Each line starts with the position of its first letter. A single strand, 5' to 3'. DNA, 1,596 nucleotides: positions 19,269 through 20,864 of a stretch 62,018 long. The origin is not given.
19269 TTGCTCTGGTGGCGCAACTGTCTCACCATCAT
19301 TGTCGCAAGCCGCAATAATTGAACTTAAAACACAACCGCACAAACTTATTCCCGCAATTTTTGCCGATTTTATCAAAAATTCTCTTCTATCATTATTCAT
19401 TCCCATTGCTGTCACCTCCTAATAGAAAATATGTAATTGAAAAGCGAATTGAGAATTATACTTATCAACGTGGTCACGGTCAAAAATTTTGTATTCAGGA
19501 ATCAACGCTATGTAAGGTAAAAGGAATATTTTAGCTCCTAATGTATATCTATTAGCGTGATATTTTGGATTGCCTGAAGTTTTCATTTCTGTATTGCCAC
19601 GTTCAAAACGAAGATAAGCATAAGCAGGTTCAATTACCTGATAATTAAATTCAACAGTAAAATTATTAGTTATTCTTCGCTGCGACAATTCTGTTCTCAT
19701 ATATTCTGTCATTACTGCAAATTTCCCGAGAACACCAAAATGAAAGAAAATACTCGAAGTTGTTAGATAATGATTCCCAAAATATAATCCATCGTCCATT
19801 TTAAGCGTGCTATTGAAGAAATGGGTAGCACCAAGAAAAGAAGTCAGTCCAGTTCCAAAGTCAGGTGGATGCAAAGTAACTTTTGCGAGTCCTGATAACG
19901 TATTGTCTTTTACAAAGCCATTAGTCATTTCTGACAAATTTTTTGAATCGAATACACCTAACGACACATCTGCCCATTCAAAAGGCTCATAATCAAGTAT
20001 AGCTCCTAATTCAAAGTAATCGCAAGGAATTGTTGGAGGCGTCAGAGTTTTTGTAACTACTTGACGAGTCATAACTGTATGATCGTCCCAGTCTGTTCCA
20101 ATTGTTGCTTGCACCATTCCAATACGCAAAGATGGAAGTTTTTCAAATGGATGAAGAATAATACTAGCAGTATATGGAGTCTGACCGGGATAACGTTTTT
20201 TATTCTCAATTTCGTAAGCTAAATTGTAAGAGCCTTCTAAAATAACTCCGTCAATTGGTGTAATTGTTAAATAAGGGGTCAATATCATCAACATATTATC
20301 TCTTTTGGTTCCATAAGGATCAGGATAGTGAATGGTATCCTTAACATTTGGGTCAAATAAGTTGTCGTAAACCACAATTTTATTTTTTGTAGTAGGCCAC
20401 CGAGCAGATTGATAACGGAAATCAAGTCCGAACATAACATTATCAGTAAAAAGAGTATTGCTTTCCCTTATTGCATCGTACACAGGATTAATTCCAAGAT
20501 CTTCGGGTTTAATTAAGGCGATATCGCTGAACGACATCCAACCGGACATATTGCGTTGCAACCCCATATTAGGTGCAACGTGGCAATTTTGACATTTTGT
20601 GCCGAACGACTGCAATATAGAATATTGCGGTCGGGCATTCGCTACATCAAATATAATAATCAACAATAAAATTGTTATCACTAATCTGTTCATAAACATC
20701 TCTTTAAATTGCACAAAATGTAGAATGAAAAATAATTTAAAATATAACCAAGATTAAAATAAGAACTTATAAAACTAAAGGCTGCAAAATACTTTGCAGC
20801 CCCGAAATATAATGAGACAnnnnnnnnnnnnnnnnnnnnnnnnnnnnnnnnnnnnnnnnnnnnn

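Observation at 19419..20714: Cyc2-like fused cytochrome-porin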

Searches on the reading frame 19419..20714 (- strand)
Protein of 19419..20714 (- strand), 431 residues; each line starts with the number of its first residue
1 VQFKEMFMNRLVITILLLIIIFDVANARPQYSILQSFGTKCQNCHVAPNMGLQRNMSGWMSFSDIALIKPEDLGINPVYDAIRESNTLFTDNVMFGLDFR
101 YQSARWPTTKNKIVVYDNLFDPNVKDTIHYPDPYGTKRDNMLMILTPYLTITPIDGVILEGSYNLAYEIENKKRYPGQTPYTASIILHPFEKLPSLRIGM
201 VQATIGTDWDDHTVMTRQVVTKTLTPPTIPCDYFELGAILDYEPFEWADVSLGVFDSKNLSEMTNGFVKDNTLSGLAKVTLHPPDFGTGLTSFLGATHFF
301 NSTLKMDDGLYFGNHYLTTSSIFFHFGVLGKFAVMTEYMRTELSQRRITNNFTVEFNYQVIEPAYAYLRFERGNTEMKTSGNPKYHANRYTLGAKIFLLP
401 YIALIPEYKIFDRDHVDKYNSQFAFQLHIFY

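Call 3: search_protein_families(library=pfam, proteins=[window:19419-20714:-], max_evalue=0.1)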
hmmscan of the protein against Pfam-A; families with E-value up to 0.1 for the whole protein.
window:19419-20714:- (431 aa): 0 families

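Call 4: search_protein_families(library=ncbifam, proteins=[window:19419-20714:-], max_evalue=0.1)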
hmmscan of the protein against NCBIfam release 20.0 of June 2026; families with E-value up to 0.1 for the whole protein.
window:19419-20714:- (431 aa): 0 families

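Call 5: find_homologous_proteins(query=window:19419-20714:-, max_evalue=0.001)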
Query window:19419-20714:- (431 aa): 51 proteins with E <= 0.001 among 3390 candidates.
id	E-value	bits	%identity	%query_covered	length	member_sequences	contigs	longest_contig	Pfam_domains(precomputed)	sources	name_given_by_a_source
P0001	1.0e-273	926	92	98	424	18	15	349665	-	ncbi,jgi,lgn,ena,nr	ncbi:MAG TPA: hypothetical protein PL149_09700 [Candidatus Kapabacteria bacterium]|jgi:hypothetical 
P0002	7.3e-245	831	79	100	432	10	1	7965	-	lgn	-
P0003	2.5e-208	710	67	98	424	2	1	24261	-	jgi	-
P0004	2.9e-200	684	65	98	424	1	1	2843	-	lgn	-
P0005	1.3e-195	668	66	98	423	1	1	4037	-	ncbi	-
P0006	1.0e-192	659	65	98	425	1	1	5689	-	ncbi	-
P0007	3.5e-190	651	64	98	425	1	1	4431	-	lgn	-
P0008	1.1e-189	649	66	94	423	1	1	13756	-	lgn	-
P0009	7.9e-173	593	60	98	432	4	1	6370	-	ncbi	-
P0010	2.1e-166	572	57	98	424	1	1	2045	-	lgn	-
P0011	1.9e-151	523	56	94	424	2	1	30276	-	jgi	jgi:hypothetical protein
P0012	4.2e-119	416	47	95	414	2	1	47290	-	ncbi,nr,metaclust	ncbi:MAG: hypothetical protein A2X64_09500 [Ignavibacteria bacterium GWF2_33_9]|nr:MAG: hypothetical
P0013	2.9e-115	404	44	98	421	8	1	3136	-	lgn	-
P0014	1.3e-112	395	45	98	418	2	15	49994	-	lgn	-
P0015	2.1e-112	394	44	98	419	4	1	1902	-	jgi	jgi:hypothetical protein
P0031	9.2e-92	326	42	98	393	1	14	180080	-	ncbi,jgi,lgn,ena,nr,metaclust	ncbi:MAG: hypothetical protein A2X61_12455 [Ignavibacteria bacterium GWB2_35_12]|nr:MAG: hypothetica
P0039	3.9e-82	295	39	98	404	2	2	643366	-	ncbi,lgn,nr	ncbi:MAG: hypothetical protein EPN82_03670 [Bacteroidetes bacterium]|nr:MAG: hypothetical protein EP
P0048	3.8e-56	209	33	97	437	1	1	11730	-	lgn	-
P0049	2.1e-52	197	33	97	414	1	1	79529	-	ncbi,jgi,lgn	-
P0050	2.0e-48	184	33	94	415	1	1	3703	-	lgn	-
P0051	4.5e-47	179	31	97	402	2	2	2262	-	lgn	-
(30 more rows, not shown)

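Call 6: search_solved_structures(query=window:19419-20714:-, max_evalue=10)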
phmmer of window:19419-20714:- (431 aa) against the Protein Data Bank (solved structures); distinct sequences matched with E-value up to 10: 2.
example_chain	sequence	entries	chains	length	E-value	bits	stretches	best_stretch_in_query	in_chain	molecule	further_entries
22oc_A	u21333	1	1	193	0.45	12.6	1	267-385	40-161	P210 WT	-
7xiv_A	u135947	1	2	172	2.3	10.2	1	165-233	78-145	Nucleocapsid protein,Minor nucleoprotein VP30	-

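Call 22: find_encoding_contigs(protein=P0031, flank=8000, max_places=2)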
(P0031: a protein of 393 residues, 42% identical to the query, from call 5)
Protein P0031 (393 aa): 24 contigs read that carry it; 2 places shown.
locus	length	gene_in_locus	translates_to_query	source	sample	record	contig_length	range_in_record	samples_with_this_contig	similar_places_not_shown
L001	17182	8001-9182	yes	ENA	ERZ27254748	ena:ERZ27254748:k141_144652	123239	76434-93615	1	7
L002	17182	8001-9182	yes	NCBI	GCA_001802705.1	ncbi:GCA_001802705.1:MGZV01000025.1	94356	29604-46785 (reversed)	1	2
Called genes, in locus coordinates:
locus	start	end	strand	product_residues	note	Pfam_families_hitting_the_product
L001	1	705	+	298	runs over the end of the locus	PF01515:PTA_PTB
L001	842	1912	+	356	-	PF00871:Acetate_kinase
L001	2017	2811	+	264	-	PF03167:UDG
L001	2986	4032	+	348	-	PF01820:Dala_Dala_lig_N, PF14397:ATPgrasp_ST (faint), PF02655:ATP-grasp_3 (weak), PF07478:Dala_Dala_lig_C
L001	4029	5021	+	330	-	PF00294:PfkB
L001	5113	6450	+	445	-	PF06452:CBM9_1 (weak)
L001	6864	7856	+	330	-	PF22113:Mtrc-MtrF_II-IV_dom (faint), PF14522:Cytochrome_C7 (faint), PF14537:Cytochrom_c3_2 (faint)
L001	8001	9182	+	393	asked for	-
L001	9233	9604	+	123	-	-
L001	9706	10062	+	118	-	-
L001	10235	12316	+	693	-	PF00291:PALP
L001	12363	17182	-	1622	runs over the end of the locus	PF00082:Peptidase_S8, PF18911:PKD_4, PF13385:Laminin_G_3, PF07679:I-set (weak), PF13927:Ig_3 (weak), PF13927:Ig_3 (weak), PF13927:Ig_3, PF18962:Por_Secre_tail, +5 more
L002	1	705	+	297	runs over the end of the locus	PF01515:PTA_PTB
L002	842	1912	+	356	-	PF00871:Acetate_kinase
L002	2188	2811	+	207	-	PF03167:UDG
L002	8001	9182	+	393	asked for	-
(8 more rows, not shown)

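Call 23: find_encoding_contigs(protein=P0049, flank=8000, max_places=2)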
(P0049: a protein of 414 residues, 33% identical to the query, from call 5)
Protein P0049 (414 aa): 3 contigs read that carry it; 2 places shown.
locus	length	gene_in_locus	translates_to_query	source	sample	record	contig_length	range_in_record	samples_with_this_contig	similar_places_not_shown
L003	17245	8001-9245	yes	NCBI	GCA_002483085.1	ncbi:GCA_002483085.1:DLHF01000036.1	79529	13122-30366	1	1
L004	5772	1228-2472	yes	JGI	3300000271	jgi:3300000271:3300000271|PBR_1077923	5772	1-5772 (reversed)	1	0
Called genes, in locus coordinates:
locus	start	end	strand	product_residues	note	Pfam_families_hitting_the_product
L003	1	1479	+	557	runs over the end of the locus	-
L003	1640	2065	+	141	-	PF10990:DUF2809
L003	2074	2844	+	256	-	PF13847:Methyltransf_31 (weak), PF08241:Methyltransf_11, PF13649:Methyltransf_25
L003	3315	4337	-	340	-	PF12833:HTH_18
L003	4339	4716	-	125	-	-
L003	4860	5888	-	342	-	PF13442:Cytochrome_CBB3 (faint), PF07635:PSCyt1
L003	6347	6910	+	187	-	PF04542:Sigma70_r2, PF08281:Sigma70_r4_2, PF04545:Sigma70_r4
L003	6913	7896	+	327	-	-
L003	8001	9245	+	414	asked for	-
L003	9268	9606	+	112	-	-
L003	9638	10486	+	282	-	PF00355:Rieske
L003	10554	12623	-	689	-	PF00691:OmpA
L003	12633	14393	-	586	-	PF12371:TMEM131_like_N (faint), PF15780:ASH (faint), PF22544:HYDIN_VesB_CFA65-like_Ig (faint)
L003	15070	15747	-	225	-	PF04264:YceI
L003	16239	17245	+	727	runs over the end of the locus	PF17874:TPR_MalT (faint), PF07719:TPR_2 (faint), PF13374:TPR_10 (faint), PF13428:TPR_14 (faint), PF13432:TPR_16 (faint), PF24885:TPR_NPHP3 (faint), PF13424:TPR_12, PF03704:BTAD, +6 more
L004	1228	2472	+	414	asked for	-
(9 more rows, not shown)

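Call 24: find_encoding_contigs(protein=P0039, flank=8000, max_places=2)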
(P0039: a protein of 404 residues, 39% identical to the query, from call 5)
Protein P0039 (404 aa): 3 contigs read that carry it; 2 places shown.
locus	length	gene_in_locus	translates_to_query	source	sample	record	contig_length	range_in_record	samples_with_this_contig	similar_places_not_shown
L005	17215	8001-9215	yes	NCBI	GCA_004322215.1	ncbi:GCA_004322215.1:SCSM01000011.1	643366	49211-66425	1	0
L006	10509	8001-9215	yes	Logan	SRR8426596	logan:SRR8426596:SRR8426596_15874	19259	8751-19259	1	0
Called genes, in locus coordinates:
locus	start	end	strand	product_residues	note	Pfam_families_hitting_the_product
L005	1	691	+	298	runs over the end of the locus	PF01515:PTA_PTB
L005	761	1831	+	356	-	PF00871:Acetate_kinase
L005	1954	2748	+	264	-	PF03167:UDG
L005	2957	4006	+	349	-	PF01820:Dala_Dala_lig_N, PF14397:ATPgrasp_ST (faint), PF02655:ATP-grasp_3 (weak), PF07478:Dala_Dala_lig_C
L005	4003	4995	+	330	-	PF00294:PfkB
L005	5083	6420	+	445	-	PF06452:CBM9_1 (faint)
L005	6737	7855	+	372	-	PF14522:Cytochrome_C7 (faint), PF14537:Cytochrom_c3_2 (faint)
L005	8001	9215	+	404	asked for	-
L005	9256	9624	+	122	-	-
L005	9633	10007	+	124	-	-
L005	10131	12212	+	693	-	PF00291:PALP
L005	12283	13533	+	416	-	PF02012:BNR (faint), PF15902:Sortilin-Vps10 (faint), PF18962:Por_Secre_tail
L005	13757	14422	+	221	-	PF10342:Kre9_KNH, PF18962:Por_Secre_tail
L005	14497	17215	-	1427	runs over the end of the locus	PF00082:Peptidase_S8, PF18911:PKD_4 (weak), PF13385:Laminin_G_3, PF07679:I-set (weak), PF13927:Ig_3, PF13895:Ig_2 (weak), PF13927:Ig_3 (weak), PF18962:Por_Secre_tail (weak), +1 more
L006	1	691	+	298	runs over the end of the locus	PF01515:PTA_PTB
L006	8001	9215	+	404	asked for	-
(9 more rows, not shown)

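Call 25: predict_structure(alignment_id=A1)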
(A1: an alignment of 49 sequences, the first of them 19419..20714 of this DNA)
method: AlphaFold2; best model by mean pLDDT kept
length: 431 residues; sequences in the alignment: 49
mean_pLDDT: 84.9   pTM: 0.80
mean pLDDT of the five models: 84.9, 84.6, 82.7, 82.2, 80.2
residues with pLDDT >= 90: 193; 70-90: 190; 50-70: 38; < 50: 10
segments of 3 or more residues with pLDDT < 50: 25-33
pLDDT, mean of each block of 10 residues (from residue 1): 78 90 49 56 58 69 81 89 76 86 78 83 88 76 89 92 91 86 93 91 77 76 79 90 87 95 92 94 87 93 90 92 90 93 95 93 91 93 92 92 91 84 87 68
secondary structure, 60 per line:
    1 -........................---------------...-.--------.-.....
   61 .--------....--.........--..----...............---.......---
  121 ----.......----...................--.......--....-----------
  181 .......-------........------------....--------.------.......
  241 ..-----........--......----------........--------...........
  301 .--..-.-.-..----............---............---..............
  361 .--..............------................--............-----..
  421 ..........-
elements in order: H2-25 H56-61 H70-73 H76-84 E93-107 E111-117 E125-131 E136-154 E157-163 H166-169 E181-187 E195-202 E234-242 E248-255 H258-263 E274-281 E290-301 E317-328 E332-343 E347-361 E364-377 E384-399 E402-413 E419-430
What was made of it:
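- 19422..20438 (-): 16-strand beta-barrel, residues 93-431. A clade-specific extracellular hairpin insertion spans residues 108-135. DSSP strand elements come from call 25.
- Checked: AlphaFold2 gives a confident model (pLDDT 84.9, pTM 0.80) with a beta-barrel from residue 93 to the C-terminus (call 25).
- The AF2 barrel has pLDDT 84.9 (call 25).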

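Call 28: fold_search(model_id=the predicted structure, library=pdb)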
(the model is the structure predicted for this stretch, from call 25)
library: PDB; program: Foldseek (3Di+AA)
matches with E <= 10: 808; with E <= 0.001: 188
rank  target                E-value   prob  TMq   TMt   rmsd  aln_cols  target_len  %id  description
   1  2o4v_A                7.4e-11  1.00  0.54  0.56   8.2       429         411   12  An arginine ladder in OprP mediates phosphate specific transfer across the outer membrane (released 2006-12-26)
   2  6ehd                  1.1e-10  1.00  0.45  0.57   9.8       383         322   14  OmpT (in-vitro folded), an outer membrane protein of Vibrio cholerae (released 2018-04-25)
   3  5oyk                  1.6e-10  1.00  0.47  0.60   9.4       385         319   12  Outer-membrane expressed OmpT of Vibrio cholerae (released 2018-04-25)
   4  6ehe                  1.8e-10  1.00  0.47  0.65   8.5       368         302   13  OmpTdeltaL8 (loop L8 deletion mutant of OmpT), an outer membrane protein of Vibrio cholerae (released 2018-04-25)
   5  6ehf                  3.6e-10  1.00  0.48  0.62   8.9       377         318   13  OmpT (in-vitro folded), an outer membrane protein Vibrio cholerae (trimer form) (released 2018-04-25)
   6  4rjx                  4.5e-10  1.00  0.52  0.53   9.0       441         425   11  Crystal structure of the OprO mutant protein F62Y/D114Y (released 2015-10-21)
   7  3a2s_X                2.0e-09  1.00  0.48  0.59   8.4       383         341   10  Crystal Structure of outer membrane protein PorB from Neisseria meningitidis in complex with sucrose (released 2010-04-07)
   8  7de8                  2.0e-09  1.00  0.47  0.57   8.5       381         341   10  Crystal Structure of outer membrane protein PorB with G103K mutations from Neisseria meningitidis W135 (released 2021-03-31)
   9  2fgq                  3.9e-09  1.00  0.44  0.56   8.0       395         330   12  High resolution X-ray structure of Omp32 in complex with malate (released 2006-01-31)
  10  5ldt_A                5.4e-09  1.00  0.43  0.45   8.9       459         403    8  Crystal Structures of MOMP from Campylobacter jejuni (released 2016-10-26)
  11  6v78_A                8.6e-09  1.00  0.47  0.56   8.8       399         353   12  OmpK37 porin (released 2020-04-01)
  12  8bys_A                1.3e-08  1.00  0.46  0.59  10.2       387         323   11  Outer membrane attachment porin OmpM1 from Veillonella parvula, native (released 2023-11-08)
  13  8byt_A                1.3e-08  1.00  0.44  0.59   9.7       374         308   12  Outer membrane attachment porin OmpM1 from Veillonella parvula, C3 symmetry (released 2023-11-08)
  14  4d64_A                1.5e-08  1.00  0.51  0.60   8.3       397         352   10  Structure of porin Omp-Pst1 from P. stuartii; the crystallographic symmetry generates a dimer of trimers. (released 2016-03-09)
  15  8bym_A                1.5e-08  1.00  0.44  0.56  10.5       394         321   12  Outer membrane attachment porin OmpM1 from Veillonella parvula (released 2023-11-08)
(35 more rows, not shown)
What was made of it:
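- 19422..20438 (-): Foldseek probability is 1.00 to 16-strand porins: OprP at E 7e-11, then OmpT, OprO, PorB and Omp32 (call 28).
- Foldseek's best matches are 16-strand porins including OprP and OprO (call 28). The fold is that of general porins (call 28).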

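Call 43: find_related_loci(query=A2, collection=genome_contigs, flank=7000)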
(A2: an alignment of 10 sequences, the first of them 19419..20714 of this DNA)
Query A2 (431 aa) in genome_contigs; peptide patterns used: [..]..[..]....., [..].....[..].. (x = any residue, [..] = any of these).
91 stretches matched a pattern; 42 encode a relative of the query (tblastn E <= 1e-3); 41 distinct loci.
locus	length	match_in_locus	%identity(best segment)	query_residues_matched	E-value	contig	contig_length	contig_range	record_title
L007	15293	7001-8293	91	1-431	0e+0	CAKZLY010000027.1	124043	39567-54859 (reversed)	MAG TPA_asm: uncultured Ignavibacteria bacterium isolate SRR5214706_bin.14_CONCOCT_v1.1_MAG genome assembly, contig: ERZ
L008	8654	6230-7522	80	1-431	0e+0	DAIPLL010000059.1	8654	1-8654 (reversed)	MAG TPA_asm: Candidatus Kapaibacterium sp. isolate CTOTU27326 NODE_101_length_8654_cov_129.674613, whole genome shotgun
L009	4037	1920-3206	65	2-431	0e+0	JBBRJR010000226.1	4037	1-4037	MAG: Candidatus Kapaibacterium sp. isolate Co_metawrap_2877 Cmw_2877_k141_25388239_length_4037_cov_9.0000, whole genome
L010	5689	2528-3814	64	4-431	0e+0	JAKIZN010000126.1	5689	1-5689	MAG: Bacteroidetes bacterium isolate UR.bin11 UR_contig_48170, whole genome shotgun sequence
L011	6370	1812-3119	60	4-431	5e-180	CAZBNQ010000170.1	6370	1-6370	MAG TPA_asm: uncultured Hyphomicrobiales bacterium isolate SRP216815_co1_235 genome assembly, contig: NODE_17581_length_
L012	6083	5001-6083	58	4-357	5e-143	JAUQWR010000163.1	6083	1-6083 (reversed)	MAG: Candidatus Kapaibacterium sp. isolate BIN8 contig_66169, whole genome shotgun sequence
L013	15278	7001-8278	46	8-431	4e-129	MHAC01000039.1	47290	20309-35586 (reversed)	MAG: Ignavibacteria bacterium GWF2_33_9 gwf2_scaffold_2282, whole genome shotgun sequence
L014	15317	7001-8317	44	2-431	7e-120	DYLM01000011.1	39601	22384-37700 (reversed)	MAG TPA_asm: Chloroherpeton thalassium isolate SulCav_AS07-7_33_25 SulCav_AS07_7_906_length_39601_cov_15_189400, whole g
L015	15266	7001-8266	46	8-431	5e-119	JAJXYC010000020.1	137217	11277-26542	MAG: Bacteroidetes bacterium isolate BP6.bin56 NODE_162_length_137217_cov_3.275833, whole genome shotgun sequence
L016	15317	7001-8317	43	2-431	2e-117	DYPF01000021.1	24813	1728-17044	MAG TPA_asm: Chloroherpeton thalassium isolate SulCav_GS09_5_32_15 SulCav_GS09_5_3165_length_24813_cov_9_462194, whole g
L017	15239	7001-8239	43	3-431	6e-117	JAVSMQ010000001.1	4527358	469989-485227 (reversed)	MAG: Candidatus Kapaibacterium sp. isolate NRBC_bin_5 Kapabacteria_MAG, whole genome shotgun sequence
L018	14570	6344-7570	43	5-431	2e-116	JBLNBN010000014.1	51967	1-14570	MAG: Chloroflexota bacterium isolate MAG150 PRJNA951521_bin11_renamed_13, whole genome shotgun sequence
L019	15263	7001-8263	40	2-431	2e-113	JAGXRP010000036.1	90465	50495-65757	MAG: Desulfobulbaceae bacterium isolate CROMO_A_116 c_000000423132, whole genome shotgun sequence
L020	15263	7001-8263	40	2-431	9e-112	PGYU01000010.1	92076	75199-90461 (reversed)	MAG: Ignavibacteriae bacterium HGW-Ignavibacteriae-1 08E140C01_z5_2013_Ig3399_v2_scaffold_283, whole genome shotgun sequ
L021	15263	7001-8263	40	8-431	8e-112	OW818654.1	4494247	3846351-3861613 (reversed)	metagenome genome assembly, chromosome: 1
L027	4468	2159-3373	42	25-431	7e-104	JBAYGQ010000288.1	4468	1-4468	MAG: Bacteroidota bacterium isolate SO_2016_GW1_129 scaffold38166_OW334_2016, whole genome shotgun sequence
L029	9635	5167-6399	38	1-431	4e-98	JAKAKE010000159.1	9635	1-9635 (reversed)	MAG: Bacteroidetes bacterium isolate WY4.bin46 NODE_9113_length_9635_cov_1.785654, whole genome shotgun sequence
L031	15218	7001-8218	39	6-431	4e-96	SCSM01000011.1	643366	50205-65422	MAG: Bacteroidetes bacterium isolate FW215_bin.12 FW215_bin.12-27882, whole genome shotgun sequence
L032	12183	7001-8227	40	3-431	3e-96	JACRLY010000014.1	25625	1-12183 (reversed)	MAG: Ignavibacteriae bacterium isolate NC_groundwater_1893_Pr3_B-0.1um_34_8 SR2-18-B1_coassembly_96411, whole genome sho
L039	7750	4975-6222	36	4-431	1e-83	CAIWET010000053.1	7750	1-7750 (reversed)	MAG: uncultured Ignavibacteria bacterium isolate Loclat_bin-16206 genome assembly, contig: bin-16206:053/654, whole geno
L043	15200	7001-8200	40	1-431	1e-102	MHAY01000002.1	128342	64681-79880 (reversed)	MAG: Ignavibacteria bacterium RIFOXYC2_FULL_35_21 rifoxyc2_full_scaffold_101, whole genome shotgun sequence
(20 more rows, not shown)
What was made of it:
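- Tried and rejected: It worked with a 10-sequence alignment (call 43).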
